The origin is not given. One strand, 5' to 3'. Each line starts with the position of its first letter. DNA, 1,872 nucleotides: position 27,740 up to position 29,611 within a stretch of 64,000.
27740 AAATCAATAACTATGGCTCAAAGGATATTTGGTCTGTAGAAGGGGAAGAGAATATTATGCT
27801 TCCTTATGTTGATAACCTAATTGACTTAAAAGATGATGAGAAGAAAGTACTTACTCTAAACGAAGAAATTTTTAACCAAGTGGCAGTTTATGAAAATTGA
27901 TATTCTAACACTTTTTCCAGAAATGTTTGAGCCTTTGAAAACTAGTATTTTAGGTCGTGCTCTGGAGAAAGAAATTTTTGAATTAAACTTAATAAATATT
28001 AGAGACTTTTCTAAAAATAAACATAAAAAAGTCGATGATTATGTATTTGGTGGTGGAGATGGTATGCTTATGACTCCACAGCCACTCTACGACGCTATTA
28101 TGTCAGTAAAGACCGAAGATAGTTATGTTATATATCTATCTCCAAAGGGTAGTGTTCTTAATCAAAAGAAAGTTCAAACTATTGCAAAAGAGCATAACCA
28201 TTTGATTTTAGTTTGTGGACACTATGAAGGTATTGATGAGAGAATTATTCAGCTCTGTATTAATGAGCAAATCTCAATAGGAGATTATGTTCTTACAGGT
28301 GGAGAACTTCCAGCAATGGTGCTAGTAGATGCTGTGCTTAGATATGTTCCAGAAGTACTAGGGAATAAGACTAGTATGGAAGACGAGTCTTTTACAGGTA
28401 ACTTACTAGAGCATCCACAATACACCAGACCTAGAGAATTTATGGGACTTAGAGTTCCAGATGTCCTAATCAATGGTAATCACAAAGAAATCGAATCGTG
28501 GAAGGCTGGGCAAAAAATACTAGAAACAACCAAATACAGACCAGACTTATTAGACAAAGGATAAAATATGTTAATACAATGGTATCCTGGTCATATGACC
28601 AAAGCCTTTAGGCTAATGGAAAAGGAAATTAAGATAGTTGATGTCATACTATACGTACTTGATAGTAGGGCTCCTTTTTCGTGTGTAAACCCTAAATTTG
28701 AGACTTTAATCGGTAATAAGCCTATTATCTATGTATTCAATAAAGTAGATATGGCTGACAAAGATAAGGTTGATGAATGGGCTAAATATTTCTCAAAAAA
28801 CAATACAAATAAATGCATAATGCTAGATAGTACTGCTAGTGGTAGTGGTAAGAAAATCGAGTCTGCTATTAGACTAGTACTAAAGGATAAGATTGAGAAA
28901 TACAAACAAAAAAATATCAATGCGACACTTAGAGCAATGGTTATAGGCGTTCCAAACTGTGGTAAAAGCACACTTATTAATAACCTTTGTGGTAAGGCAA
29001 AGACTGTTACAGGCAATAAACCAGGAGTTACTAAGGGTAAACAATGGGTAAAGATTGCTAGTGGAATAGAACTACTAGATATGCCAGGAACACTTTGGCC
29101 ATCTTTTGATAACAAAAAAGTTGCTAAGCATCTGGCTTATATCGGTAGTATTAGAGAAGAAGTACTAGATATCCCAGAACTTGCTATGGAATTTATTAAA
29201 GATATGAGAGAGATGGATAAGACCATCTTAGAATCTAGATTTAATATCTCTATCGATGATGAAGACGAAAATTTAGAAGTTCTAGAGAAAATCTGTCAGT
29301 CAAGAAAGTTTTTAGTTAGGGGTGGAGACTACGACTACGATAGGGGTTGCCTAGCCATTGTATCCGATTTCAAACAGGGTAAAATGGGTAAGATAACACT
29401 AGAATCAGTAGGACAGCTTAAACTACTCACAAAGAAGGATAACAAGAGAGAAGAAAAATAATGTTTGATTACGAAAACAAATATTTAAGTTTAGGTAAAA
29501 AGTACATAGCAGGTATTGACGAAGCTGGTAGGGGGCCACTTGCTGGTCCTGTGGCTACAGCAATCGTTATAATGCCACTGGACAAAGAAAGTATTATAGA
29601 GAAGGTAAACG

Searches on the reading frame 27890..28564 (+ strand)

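Call 68: search_protein_families(library=pfam, proteins=[window:27890-28564:+], max_evalue=0.001)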
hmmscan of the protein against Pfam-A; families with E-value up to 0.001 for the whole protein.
window:27890-28564:+ (224 aa): 1 family
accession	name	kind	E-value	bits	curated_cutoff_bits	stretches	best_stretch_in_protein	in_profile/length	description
PF01746.26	tRNA_m1G_MT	-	8.4e-60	202.3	27.3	1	22-218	2-195/195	tRNA (Guanine-1)-methyltransferase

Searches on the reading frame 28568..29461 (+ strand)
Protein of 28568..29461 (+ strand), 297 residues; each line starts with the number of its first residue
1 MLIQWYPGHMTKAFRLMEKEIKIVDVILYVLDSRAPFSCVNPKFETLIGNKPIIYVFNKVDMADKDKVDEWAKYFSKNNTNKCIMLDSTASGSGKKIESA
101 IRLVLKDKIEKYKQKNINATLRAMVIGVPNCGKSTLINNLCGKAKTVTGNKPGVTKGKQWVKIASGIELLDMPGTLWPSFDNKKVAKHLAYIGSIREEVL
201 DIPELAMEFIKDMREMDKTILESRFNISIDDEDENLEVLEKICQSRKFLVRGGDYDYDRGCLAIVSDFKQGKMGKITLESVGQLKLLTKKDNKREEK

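Call 68: search_protein_families(library=pfam, proteins=[window:28568-29461:+], max_evalue=0.001)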
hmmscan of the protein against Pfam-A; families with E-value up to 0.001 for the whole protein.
window:28568-29461:+ (297 aa): 5 families
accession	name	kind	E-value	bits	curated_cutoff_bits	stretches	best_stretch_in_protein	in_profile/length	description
PF01926.29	MMR_HSR1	-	3.2e-18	66.3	21.9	1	123-188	2-69/113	50S ribosome-binding GTPase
PF02421.24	FeoB_N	-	2.5e-12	47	27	1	123-175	3-57/156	Ferrous iron transport protein B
PF10662.15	PduV-EutP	-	5.9e-05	23.3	21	0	24-90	64-130/143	Ethanolamine utilisation - propanediol utilisation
PF00350.29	Dynamin_N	-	0.00021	21.8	27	0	124-152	2-30/168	Dynamin family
PF03193.22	RsgA_GTPase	-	0.00061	20.1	30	0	54-150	57-136/174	RsgA GTPase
